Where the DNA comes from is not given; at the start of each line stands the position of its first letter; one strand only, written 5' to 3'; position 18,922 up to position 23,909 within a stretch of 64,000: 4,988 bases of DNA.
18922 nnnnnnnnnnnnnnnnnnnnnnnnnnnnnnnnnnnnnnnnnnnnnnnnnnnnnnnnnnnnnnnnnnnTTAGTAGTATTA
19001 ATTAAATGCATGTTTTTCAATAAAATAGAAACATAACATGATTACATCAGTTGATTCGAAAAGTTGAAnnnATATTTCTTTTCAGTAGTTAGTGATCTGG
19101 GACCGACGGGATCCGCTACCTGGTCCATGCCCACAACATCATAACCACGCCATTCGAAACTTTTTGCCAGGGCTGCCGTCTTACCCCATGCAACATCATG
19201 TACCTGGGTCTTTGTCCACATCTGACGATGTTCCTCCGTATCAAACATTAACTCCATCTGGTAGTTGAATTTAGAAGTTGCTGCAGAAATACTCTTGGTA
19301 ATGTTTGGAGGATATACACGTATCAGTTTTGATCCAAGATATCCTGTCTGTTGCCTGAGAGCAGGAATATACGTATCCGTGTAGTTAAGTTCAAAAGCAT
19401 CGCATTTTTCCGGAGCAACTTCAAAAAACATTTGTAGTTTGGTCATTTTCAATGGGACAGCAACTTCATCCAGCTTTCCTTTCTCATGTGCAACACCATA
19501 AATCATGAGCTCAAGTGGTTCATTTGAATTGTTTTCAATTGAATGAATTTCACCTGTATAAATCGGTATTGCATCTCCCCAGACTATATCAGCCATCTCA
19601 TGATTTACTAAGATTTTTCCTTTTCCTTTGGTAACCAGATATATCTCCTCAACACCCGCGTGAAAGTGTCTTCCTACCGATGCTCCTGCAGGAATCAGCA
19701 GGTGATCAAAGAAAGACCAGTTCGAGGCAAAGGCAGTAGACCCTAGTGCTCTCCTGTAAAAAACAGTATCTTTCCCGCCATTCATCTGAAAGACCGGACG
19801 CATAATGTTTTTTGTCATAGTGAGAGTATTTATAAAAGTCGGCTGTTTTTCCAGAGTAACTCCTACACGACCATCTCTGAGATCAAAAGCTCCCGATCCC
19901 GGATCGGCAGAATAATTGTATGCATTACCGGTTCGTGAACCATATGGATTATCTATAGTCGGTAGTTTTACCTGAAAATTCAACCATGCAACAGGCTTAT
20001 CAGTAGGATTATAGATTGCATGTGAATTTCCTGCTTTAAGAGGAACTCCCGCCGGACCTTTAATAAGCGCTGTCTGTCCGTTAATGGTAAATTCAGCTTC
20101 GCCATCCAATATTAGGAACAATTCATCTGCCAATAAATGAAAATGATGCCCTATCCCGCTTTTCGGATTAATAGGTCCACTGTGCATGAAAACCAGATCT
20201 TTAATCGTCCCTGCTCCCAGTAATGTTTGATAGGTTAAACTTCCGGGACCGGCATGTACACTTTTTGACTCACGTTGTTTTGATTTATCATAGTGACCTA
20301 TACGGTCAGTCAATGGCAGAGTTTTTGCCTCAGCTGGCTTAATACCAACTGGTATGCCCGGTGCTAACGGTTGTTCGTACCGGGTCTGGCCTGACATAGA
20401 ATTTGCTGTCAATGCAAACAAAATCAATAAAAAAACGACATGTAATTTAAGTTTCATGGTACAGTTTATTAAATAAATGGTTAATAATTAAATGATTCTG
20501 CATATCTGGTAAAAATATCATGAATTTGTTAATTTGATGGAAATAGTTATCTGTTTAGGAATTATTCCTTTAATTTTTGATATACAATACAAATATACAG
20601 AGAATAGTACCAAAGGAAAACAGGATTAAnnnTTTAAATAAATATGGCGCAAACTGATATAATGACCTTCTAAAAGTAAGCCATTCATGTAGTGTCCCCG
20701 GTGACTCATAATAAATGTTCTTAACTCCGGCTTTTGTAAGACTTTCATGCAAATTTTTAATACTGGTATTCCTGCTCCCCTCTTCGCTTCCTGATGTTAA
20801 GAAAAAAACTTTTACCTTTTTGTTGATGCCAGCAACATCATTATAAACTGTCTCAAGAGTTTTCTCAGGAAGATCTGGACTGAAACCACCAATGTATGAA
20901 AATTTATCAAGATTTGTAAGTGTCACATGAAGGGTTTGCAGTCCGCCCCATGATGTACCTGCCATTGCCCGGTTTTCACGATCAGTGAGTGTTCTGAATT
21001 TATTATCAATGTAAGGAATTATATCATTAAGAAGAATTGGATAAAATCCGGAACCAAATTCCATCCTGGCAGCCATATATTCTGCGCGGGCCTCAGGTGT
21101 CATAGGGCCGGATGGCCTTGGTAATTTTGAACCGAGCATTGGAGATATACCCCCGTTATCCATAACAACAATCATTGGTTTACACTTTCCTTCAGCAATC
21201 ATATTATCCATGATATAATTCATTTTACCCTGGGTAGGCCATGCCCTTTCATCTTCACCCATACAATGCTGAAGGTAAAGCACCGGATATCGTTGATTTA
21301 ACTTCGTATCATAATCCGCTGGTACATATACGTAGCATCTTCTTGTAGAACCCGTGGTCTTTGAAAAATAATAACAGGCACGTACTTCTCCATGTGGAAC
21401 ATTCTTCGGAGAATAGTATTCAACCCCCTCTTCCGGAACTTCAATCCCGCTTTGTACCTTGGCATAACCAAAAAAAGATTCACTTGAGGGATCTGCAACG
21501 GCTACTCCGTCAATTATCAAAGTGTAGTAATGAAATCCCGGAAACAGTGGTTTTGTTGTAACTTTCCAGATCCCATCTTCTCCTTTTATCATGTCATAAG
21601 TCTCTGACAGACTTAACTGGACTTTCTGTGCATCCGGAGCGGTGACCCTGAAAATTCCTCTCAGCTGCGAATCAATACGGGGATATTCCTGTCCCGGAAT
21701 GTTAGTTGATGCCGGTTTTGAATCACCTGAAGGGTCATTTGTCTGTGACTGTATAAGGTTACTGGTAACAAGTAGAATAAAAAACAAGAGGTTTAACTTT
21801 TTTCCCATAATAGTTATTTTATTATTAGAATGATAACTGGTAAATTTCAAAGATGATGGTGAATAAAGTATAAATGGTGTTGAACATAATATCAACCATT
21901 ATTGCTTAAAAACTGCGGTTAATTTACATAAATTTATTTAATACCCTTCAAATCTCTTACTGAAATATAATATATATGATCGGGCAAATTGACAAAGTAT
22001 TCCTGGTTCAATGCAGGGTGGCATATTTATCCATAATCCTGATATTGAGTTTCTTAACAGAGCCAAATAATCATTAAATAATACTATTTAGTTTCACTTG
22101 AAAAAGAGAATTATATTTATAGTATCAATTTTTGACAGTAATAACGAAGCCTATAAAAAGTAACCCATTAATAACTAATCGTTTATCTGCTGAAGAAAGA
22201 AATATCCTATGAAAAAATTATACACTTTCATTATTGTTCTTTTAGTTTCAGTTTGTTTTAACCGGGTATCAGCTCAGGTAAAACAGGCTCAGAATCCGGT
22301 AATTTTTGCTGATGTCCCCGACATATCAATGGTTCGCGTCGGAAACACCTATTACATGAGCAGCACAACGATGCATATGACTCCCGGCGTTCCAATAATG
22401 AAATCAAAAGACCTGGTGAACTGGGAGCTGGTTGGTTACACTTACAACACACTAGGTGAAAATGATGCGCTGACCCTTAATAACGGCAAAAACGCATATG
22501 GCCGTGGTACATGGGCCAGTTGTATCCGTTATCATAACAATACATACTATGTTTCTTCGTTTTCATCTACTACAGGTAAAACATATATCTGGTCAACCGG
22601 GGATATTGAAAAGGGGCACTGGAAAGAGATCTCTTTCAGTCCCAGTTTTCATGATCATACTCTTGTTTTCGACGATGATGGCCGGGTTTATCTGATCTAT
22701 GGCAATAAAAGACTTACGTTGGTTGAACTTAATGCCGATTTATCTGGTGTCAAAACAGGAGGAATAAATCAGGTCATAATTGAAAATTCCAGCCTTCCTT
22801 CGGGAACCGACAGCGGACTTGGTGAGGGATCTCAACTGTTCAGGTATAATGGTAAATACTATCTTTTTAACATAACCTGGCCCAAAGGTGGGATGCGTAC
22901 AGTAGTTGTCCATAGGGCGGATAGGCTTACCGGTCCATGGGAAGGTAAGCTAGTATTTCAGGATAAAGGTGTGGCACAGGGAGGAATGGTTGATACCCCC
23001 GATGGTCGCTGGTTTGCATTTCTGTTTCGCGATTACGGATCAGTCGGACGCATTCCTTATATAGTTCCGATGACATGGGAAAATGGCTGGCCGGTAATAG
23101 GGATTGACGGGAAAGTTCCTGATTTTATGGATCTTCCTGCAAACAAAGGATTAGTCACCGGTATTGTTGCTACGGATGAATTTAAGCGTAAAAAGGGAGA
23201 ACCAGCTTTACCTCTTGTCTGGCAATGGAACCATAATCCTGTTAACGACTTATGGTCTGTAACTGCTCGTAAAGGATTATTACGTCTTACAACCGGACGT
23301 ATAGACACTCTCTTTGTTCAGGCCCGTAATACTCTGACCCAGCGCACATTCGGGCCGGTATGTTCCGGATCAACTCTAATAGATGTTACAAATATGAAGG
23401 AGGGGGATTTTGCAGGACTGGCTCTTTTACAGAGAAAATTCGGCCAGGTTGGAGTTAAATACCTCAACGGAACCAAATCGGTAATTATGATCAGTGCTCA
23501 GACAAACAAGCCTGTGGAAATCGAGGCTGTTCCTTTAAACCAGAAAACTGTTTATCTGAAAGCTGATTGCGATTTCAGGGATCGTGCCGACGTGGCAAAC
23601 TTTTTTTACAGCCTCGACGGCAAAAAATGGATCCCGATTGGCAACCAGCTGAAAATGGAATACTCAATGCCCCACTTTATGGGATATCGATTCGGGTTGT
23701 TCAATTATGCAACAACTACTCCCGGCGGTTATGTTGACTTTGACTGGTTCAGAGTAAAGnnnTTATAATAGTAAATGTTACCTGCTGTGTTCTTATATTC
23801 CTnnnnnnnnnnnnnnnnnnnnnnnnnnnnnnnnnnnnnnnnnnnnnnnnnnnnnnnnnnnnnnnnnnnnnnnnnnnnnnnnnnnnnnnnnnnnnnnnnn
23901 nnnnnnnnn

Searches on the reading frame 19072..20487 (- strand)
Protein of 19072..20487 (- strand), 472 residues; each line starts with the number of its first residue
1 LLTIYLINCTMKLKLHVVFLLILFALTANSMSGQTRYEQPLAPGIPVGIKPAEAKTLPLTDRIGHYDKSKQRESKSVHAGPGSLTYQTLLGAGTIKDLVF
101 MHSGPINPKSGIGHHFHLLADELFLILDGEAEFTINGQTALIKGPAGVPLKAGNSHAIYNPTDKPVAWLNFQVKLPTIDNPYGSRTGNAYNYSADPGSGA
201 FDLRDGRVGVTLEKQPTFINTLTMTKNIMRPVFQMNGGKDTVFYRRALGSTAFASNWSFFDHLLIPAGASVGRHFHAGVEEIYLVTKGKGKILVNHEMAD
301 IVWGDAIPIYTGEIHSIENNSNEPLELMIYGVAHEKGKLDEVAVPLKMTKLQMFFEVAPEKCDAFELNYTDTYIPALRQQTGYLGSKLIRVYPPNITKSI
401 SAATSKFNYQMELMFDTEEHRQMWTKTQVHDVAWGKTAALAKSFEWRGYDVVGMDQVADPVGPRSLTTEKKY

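Call 21: search_protein_families(library=pfam, proteins=[window:19072-20487:-], max_evalue=0.001)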
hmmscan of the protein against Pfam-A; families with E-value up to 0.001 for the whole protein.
window:19072-20487:- (472 aa): 5 families
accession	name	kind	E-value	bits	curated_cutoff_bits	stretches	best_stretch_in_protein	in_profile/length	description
PF07883.17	Cupin_2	-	1.7e-18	66.5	27.2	2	265-328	5-67/70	Cupin domain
PF01050.24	MannoseP_isomer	-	5.9e-08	33.3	23.6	0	270-328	42-98/116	Mannose-6-phosphate isomerase C-terminal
PF02311.25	AraC_binding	-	5e-07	30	21.1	0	269-332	14-76/135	AraC-like ligand binding domain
PF14667.12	Polysacc_synt_C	-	1.6e-06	28.7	28.7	0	267-330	27-98/111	Polysaccharide biosynthesis C-terminal domain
PF00190.28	Cupin_1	-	0.0002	21.4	22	0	258-329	34-112/151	Cupin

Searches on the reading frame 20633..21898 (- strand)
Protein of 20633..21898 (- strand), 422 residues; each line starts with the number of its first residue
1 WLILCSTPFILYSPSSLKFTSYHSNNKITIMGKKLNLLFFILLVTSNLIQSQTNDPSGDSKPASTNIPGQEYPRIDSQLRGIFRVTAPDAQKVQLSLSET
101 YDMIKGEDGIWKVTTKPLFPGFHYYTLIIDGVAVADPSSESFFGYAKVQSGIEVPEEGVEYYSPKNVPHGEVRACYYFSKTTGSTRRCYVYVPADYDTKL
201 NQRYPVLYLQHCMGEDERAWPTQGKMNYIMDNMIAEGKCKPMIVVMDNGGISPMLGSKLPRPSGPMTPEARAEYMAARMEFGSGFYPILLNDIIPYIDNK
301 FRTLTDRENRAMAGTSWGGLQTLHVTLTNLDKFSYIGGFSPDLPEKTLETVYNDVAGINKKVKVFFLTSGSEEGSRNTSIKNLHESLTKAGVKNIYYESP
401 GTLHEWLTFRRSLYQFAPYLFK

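Call 22: search_protein_families(library=pfam, proteins=[window:20633-21898:-], max_evalue=0.001)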
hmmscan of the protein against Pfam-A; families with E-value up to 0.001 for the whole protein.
window:20633-21898:- (422 aa): 1 family
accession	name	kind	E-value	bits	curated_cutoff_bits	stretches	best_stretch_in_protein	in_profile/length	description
PF00756.26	Esterase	-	6.5e-19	69.1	22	1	179-342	1-149/251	Putative esterase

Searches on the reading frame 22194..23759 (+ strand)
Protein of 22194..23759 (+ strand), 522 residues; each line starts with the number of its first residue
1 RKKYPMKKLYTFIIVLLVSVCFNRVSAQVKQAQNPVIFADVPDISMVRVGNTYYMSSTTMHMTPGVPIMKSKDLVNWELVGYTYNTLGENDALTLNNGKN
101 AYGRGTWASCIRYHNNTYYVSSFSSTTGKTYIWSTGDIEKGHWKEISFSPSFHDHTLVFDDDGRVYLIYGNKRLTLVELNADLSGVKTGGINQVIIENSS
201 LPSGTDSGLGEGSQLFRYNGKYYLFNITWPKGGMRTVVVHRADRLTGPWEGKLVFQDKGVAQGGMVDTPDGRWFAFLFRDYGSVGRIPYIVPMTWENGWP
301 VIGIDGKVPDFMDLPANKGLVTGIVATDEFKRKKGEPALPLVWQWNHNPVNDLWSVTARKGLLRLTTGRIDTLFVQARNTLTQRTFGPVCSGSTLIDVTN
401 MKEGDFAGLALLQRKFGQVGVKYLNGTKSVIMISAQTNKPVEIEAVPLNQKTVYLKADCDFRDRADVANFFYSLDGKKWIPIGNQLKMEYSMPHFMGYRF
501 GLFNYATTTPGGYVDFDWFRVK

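Call 22: search_protein_families(library=pfam, proteins=[window:22194-23759:+], max_evalue=0.001)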
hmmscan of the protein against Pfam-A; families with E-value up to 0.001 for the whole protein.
window:22194-23759:+ (522 aa): 2 families
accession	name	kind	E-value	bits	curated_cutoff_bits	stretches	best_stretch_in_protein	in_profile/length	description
PF17851.8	GH43_C2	-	9.6e-40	136.9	22.7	1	336-522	6-203/203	Beta xylosidase C-terminal Concanavalin A-like domain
PF04616.20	Glyco_hydro_43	-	8.5e-38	130.8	32.2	1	33-300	2-288/288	Glycosyl hydrolases family 43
